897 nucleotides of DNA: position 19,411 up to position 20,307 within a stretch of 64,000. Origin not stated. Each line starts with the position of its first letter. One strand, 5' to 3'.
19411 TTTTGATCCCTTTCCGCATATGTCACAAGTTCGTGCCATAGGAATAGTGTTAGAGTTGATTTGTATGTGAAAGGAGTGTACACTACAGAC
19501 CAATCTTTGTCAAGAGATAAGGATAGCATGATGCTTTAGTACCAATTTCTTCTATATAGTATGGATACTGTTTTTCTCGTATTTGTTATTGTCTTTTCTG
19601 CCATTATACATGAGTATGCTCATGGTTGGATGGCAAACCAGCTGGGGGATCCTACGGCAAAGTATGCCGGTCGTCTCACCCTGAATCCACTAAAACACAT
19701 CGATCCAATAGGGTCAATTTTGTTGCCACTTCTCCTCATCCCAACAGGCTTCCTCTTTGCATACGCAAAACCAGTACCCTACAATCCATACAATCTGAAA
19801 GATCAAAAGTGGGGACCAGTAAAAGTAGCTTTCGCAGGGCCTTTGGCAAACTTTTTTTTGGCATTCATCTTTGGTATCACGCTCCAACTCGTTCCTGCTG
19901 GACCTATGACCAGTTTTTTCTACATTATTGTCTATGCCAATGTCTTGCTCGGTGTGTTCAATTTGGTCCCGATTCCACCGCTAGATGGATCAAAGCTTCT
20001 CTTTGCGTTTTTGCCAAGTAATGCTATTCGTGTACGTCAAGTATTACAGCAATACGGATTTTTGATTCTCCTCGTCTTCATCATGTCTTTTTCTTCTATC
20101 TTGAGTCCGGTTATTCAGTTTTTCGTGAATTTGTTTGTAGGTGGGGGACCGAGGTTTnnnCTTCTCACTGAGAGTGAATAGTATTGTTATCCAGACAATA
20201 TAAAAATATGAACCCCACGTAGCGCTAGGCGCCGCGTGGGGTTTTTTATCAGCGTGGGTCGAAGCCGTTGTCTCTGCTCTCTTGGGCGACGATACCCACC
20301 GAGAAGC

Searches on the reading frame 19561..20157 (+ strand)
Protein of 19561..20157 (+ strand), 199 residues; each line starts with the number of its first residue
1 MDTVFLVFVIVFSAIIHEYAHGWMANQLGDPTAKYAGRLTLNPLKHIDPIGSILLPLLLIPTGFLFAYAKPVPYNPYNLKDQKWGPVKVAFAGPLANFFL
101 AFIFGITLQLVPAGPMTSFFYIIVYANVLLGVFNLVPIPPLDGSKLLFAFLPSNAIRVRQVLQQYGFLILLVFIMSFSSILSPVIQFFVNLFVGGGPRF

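Call 92: search_protein_families(library=pfam, proteins=[window:19561-20157:+], max_evalue=0.1)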
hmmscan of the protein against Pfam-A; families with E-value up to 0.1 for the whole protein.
window:19561-20157:+ (199 aa): 2 families
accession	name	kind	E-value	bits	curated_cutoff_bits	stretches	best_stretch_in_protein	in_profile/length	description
PF02163.28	Peptidase_M50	-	1e-17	64.7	27.2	2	113-172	157-220/221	Peptidase family M50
PF00662.26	Proton_antipo_N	-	0.018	15.4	24.5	1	4-26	21-43/51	NADH-Ubiquinone oxidoreductase (complex I), chain 5 N-terminus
